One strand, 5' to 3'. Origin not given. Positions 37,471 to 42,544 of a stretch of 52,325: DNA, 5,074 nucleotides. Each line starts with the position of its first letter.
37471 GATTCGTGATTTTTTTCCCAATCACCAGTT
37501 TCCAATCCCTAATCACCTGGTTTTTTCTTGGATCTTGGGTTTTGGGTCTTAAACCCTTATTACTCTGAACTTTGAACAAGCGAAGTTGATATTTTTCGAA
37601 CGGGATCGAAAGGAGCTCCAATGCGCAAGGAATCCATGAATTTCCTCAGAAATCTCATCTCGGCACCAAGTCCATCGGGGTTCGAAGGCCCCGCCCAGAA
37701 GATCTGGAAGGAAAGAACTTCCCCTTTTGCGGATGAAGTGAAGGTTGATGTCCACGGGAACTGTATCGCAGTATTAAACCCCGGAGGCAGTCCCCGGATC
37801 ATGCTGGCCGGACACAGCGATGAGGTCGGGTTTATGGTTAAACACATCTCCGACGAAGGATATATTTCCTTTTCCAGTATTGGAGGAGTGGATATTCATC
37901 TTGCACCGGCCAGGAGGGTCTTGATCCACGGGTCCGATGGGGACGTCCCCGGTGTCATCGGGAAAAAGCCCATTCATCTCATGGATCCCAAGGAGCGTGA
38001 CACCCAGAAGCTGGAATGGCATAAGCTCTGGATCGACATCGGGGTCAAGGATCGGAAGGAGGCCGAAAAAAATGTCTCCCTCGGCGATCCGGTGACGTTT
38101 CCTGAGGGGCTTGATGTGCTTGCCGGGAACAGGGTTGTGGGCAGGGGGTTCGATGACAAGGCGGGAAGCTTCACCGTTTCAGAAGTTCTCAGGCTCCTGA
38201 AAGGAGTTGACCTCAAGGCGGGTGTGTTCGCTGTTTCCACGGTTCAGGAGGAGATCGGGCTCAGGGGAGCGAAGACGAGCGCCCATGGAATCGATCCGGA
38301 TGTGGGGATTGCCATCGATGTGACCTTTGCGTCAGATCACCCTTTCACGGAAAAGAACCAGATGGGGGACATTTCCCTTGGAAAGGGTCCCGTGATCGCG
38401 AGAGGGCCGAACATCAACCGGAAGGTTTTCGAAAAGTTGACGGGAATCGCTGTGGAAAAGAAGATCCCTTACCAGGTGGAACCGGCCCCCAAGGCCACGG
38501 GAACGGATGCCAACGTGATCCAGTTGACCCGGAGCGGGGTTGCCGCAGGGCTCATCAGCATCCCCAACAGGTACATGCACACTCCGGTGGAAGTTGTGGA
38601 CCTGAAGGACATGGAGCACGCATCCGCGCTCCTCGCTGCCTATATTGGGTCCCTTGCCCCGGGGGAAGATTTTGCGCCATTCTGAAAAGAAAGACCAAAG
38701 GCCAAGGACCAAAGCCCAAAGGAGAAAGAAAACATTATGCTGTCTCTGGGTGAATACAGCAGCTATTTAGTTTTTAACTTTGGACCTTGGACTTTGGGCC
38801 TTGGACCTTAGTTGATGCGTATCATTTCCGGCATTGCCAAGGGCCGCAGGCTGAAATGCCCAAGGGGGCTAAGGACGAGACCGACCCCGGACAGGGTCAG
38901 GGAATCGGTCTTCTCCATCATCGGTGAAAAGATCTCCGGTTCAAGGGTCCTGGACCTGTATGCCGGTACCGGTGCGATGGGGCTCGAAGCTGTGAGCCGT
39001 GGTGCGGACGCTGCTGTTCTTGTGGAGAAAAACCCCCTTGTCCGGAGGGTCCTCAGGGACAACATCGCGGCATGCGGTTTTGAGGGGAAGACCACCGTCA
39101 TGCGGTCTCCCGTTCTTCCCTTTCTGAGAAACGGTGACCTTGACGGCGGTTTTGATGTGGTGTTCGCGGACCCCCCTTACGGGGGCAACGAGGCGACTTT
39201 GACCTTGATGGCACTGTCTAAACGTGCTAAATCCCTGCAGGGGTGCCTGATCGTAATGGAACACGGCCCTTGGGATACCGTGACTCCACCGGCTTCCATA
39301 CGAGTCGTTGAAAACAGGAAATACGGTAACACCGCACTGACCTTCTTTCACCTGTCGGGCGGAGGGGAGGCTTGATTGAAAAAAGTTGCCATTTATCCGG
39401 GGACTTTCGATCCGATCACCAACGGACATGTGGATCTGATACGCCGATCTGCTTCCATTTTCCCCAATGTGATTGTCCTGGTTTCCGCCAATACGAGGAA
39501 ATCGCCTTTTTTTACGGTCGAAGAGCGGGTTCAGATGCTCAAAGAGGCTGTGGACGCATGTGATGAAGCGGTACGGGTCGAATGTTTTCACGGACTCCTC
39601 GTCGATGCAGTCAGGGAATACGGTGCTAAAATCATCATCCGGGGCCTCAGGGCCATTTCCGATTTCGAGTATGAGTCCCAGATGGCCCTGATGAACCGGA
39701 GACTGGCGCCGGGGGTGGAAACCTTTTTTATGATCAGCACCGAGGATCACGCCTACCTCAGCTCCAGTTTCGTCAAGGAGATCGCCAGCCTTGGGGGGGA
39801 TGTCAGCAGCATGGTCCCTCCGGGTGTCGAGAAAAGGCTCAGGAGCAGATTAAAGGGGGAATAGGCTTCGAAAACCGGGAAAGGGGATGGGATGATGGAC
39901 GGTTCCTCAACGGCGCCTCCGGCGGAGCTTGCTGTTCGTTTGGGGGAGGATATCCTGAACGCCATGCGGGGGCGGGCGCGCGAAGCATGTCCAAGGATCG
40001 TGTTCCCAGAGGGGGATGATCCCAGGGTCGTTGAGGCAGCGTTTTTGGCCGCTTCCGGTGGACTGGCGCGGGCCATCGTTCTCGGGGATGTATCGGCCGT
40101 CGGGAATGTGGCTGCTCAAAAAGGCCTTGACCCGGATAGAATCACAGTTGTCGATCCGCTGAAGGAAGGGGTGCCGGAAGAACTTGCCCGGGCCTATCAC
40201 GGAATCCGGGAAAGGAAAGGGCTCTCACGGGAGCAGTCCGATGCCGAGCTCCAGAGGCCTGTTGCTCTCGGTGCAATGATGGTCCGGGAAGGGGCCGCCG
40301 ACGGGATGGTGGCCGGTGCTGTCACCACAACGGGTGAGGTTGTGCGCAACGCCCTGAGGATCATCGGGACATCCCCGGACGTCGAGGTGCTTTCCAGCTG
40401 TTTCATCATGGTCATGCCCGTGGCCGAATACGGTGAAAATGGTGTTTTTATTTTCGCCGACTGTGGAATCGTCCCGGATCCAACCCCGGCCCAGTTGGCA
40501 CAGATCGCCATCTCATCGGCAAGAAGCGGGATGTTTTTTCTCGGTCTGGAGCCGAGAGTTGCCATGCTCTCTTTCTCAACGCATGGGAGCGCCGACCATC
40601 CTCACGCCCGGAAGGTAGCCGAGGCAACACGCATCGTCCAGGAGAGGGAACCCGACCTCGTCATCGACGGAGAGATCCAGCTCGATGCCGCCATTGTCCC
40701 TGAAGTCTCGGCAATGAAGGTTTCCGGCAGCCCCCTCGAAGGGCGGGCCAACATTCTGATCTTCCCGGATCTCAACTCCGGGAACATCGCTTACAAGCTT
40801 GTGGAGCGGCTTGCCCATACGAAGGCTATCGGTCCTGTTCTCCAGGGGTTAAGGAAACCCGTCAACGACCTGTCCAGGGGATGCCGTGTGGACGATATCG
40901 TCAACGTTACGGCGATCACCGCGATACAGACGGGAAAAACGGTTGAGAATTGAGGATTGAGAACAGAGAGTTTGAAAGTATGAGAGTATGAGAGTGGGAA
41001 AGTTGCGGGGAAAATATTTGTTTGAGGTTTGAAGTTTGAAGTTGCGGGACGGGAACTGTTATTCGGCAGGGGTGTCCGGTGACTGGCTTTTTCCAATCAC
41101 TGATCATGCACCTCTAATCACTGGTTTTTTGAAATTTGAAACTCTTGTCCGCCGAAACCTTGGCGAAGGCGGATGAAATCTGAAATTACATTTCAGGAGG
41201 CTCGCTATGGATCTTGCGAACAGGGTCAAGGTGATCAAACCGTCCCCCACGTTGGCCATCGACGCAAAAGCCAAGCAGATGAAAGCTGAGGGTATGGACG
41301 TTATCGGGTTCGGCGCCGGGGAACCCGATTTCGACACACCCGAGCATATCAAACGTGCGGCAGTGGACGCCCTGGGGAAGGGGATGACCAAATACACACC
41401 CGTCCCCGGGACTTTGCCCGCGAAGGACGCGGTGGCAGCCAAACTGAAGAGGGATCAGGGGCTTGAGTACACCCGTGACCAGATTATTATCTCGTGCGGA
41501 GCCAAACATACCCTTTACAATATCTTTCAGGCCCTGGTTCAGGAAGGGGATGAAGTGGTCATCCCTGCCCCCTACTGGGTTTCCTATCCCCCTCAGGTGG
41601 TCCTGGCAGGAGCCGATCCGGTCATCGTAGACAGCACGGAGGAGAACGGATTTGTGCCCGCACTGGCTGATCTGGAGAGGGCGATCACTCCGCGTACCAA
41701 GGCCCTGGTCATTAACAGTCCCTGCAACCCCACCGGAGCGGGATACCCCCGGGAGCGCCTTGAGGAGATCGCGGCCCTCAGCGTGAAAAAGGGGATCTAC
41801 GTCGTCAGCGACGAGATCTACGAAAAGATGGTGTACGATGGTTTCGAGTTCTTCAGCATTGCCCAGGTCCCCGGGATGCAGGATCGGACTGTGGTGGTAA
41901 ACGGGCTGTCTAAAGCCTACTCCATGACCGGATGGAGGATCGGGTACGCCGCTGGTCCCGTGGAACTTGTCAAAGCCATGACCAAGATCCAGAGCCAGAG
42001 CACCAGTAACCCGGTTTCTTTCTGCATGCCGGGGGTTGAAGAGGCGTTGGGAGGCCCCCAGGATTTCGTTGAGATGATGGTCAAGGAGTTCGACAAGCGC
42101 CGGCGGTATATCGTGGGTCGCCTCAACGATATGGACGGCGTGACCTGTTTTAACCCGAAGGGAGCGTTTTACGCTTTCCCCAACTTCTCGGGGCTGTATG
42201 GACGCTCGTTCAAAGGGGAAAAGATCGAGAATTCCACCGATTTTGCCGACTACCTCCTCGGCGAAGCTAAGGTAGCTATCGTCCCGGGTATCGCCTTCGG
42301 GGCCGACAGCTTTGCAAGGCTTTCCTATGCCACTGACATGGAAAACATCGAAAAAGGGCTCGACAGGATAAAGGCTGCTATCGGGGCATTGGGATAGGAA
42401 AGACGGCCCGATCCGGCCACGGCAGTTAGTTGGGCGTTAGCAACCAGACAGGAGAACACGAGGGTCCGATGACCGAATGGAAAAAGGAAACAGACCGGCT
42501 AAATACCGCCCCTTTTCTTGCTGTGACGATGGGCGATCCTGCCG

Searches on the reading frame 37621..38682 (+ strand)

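Call 56: search_protein_families(library=pfam, proteins=[window:37621-38682:+], max_evalue=0.00001)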
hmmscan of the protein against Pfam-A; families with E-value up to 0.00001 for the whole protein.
window:37621-38682:+ (354 aa): 2 families
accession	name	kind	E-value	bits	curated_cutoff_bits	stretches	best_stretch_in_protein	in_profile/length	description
PF05343.19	Peptidase_M42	-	3.4e-90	302.5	23.2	1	46-337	1-292/292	M42 glutamyl aminopeptidase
PF01546.33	Peptidase_M20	-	4.4e-07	30.4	24.6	1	170-342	26-204/206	Peptidase family M20/M25/M40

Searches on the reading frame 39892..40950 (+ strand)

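Call 56: search_protein_families(library=pfam, proteins=[window:39892-40950:+], max_evalue=0.00001)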
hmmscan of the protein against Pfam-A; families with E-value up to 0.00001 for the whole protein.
window:39892-40950:+ (353 aa): 1 family
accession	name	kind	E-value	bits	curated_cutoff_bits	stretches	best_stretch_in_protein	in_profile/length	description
PF01515.24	PTA_PTB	-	3.4e-112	375.4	24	1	23-344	4-319/319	Phosphate acetyl/butaryl transferase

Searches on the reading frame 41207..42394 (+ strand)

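Call 56: search_protein_families(library=pfam, proteins=[window:41207-42394:+], max_evalue=0.00001)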
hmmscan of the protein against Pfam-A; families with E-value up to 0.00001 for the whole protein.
window:41207-42394:+ (396 aa): 2 families
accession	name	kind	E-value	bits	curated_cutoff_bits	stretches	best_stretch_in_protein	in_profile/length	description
PF00155.27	Aminotran_1_2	-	1.1e-74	252.2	19.7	1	31-388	2-361/361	Aminotransferase class I and II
PF01041.23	DegT_DnrJ_EryC1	-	3.3e-09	36.9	19.8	1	109-202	59-145/360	DegT/DnrJ/EryC1/StrS aminotransferase family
